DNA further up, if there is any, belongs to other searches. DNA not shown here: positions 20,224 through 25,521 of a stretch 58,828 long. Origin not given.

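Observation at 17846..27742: Giant wall-anchored NHL-propeller protein bracketed by two collinear ~790-aa polytopic membrane paralogs: candidate surface-protein modification/assembly locus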

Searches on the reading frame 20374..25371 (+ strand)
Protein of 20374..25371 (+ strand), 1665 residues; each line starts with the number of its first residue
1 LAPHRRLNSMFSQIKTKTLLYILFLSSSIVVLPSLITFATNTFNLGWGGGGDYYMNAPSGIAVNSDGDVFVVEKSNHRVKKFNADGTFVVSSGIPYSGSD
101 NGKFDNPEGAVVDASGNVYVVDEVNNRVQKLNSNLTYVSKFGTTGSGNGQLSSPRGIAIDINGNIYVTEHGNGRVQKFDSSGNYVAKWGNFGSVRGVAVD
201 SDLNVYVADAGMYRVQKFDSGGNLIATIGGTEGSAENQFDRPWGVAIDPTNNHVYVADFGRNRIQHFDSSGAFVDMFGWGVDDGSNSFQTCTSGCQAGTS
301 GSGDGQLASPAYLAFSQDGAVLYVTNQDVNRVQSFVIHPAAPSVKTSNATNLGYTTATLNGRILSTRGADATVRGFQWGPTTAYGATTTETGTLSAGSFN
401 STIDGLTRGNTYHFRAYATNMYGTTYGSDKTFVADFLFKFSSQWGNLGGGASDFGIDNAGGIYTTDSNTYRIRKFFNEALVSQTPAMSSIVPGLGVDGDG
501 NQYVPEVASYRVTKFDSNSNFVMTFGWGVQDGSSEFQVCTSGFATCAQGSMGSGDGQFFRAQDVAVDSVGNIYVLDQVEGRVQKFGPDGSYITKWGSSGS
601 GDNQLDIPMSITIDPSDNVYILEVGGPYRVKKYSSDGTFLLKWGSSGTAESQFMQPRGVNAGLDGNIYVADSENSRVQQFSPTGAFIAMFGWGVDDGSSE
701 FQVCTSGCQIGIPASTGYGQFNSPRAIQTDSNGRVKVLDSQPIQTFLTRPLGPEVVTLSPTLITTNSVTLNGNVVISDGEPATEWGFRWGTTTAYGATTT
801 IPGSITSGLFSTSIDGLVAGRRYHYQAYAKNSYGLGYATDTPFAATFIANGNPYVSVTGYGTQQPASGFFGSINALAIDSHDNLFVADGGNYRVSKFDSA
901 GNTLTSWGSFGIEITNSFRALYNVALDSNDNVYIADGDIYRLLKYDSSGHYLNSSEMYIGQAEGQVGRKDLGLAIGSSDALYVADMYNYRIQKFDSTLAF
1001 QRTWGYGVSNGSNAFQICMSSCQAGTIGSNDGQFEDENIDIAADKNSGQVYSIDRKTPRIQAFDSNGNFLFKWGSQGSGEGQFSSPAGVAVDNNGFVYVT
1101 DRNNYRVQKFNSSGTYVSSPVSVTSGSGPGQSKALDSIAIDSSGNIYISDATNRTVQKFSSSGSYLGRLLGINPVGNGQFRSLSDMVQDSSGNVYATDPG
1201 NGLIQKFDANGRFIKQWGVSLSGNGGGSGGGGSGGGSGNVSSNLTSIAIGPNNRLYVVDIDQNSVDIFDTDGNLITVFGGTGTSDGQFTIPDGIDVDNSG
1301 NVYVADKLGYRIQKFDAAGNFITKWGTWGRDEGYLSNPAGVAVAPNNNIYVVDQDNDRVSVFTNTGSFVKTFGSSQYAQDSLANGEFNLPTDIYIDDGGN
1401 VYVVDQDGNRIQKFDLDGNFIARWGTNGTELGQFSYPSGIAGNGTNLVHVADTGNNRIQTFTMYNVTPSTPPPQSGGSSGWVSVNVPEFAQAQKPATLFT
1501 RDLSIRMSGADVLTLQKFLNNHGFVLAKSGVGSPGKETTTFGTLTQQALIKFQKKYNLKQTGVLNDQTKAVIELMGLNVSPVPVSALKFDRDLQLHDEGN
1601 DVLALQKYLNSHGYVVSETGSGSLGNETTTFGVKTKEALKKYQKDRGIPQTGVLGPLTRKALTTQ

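Call 6: search_protein_families(library=pfam, proteins=[window:20374-25371:+], max_evalue=1)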
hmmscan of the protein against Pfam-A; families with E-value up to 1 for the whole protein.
window:20374-25371:+ (1665 aa): 20 families
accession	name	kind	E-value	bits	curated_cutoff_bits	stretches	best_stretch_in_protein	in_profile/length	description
PF01436.27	NHL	-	7.8e-105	338.5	20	15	1083-1110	1-28/28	NHL repeat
PF01471.23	PG_binding_1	-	6.8e-29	100.3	23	2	1599-1662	2-57/57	Putative peptidoglycan binding domain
PF17170.10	DUF5128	-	5.1e-28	98.6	22.9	6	1346-1421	53-125/321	6-bladed beta-propeller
PF08450.18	SGL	-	1.6e-26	93.8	26.3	4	1253-1325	146-220/246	SMP-30/Gluconolactonase/LRE-like region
PF25021.1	TEN_NHL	-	1.3e-18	67.5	27.1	2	148-179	138-167/357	Teneurin NHL domain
PF22701.2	Mala_s_1-like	-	9.4e-17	61.8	27.5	3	559-629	88-152/195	Mal s 1 allergenic protein-like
PF06739.17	SBBP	-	3.9e-15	55.9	20.5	4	147-168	8-29/38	Beta-propeller repeat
PF24684.1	Vgb_lyase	-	1.9e-09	37.2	50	2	58-270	57-252/290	Virginiamycin B lyase family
PF13449.12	Phytase-like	-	1.1e-08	35.7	27.6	0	60-96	72-108/284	Esterase-like activity of phytase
PF06977.17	SdiA-regulated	-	6.5e-06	26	21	0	67-125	184-243/249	SdiA-regulated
PF10282.15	Lactonase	-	0.00015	21.5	21.7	1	306-351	35-82/344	Lactonase, 7-bladed beta-propeller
PF01731.26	Arylesterase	-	0.00064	20.3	21.3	0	237-265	51-79/86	Arylesterase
PF13642.11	DUF4144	-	0.0036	18.3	27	0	557-581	29-53/100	protein structure with unknown function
PF00041.27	fn3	-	0.0036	17.9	25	0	799-836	41-75/84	Fibronectin type III domain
PF09000.15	Cytotoxic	-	0.014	16.1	22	0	1141-1168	34-61/80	Cytotoxic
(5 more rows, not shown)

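Call 7: search_protein_families(library=ncbifam, proteins=[window:20374-25371:+], max_evalue=1)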
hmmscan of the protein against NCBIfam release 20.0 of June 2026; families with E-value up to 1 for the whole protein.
window:20374-25371:+ (1665 aa): 9 families
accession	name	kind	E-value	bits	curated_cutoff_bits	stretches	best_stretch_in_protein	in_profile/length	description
NF035926.1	scyF_NHL_VPEP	equivalog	4e-162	539.6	350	11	56-190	152-285/376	scytonemin biosynthesis PEP-CTERM protein ScyF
NF033206.1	ScyE_fam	subfamily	5.3e-21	75.5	80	8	1243-1307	254-320/333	ScyD/ScyE family protein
NF047780.1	LIC12708_fam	subfamily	1.6e-16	60.2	150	3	1265-1324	158-219/391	LIC_12708 family protein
NF047494.1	Lepto_SBBP_lipo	equivalog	2.4e-12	46.3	400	5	557-650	127-233/466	SBBP repeat beta-propeller lipoprotein, LipL53 family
TIGR02869.1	spore_SleB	equivalog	2.2e-11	44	236.5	2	1593-1663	7-69/201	spore cortex-lytic enzyme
NF052377.1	lmo1851_S41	exception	1e-08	34.3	725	2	1477-1570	360-443/468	lmo1851 family serine protease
TIGR03500.1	FliO_TIGR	equivalog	0.00095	19.2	55.25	0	1237-1262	27-52/70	flagellar biosynthetic protein FliO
TIGR03979.1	His_Ser_Rich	equivalog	0.0015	18.5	121.65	1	1628-1662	152-186/190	His-Xaa-Ser repeat protein HxsA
TIGR00385.1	dsbE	subfamily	0.0048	16.5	123.15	1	620-659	110-149/173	DsbE family thiol:disulfide interchange protein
